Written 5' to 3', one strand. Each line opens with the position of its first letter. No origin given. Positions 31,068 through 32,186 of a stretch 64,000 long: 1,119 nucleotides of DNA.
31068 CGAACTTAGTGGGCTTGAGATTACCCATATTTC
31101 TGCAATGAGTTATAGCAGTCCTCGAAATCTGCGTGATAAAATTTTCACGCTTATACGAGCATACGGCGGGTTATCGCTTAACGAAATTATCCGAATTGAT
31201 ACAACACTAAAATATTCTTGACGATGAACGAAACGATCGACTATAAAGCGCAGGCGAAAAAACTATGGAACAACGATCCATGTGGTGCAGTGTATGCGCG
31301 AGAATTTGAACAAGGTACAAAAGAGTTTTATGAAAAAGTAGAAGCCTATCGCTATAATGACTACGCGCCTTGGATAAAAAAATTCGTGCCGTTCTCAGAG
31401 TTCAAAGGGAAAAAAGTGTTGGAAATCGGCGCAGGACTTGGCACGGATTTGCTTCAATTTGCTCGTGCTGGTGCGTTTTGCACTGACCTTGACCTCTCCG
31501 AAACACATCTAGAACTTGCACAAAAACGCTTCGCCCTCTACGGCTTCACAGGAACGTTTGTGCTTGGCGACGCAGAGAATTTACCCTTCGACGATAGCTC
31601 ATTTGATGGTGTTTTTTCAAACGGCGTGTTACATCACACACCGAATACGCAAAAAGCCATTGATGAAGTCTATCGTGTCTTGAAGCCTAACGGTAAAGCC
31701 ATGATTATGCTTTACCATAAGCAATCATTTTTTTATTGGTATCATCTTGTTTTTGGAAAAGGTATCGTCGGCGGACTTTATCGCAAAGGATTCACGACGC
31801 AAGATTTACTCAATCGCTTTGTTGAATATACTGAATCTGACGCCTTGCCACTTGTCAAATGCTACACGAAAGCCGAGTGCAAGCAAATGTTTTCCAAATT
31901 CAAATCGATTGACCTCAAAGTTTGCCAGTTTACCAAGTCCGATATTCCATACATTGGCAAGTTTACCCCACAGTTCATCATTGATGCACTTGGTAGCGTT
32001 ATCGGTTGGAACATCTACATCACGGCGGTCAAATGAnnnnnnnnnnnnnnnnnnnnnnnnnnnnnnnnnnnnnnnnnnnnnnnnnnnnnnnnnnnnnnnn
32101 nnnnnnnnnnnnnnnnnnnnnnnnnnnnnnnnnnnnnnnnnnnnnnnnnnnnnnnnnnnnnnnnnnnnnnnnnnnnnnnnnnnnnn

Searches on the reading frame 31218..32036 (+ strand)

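Call 21: search_protein_families(library=pfam, proteins=[window:31218-32036:+], max_evalue=0.0001)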
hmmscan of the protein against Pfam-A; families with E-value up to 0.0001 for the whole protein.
window:31218-32036:+ (272 aa): 6 families
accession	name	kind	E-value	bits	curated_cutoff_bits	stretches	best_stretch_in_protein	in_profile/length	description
PF08241.18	Methyltransf_11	-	6.6e-25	88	21.2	1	68-162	1-94/95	Methyltransferase domain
PF13649.12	Methyltransf_25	-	1.5e-22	80.5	27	1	67-159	1-97/97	Methyltransferase domain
PF13847.12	Methyltransf_31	-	2.6e-20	73.1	27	1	63-167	3-113/145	Methyltransferase domain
PF08242.18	Methyltransf_12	-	2.1e-15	57.7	30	1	68-160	1-97/98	Methyltransferase domain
PF13489.12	Methyltransf_23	-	3.4e-12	46.8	27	1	43-168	3-121/164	Methyltransferase domain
PF01209.24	Ubie_methyltran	-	1.5e-11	44.6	20.1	1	61-168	45-156/233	ubiE/COQ5 methyltransferase family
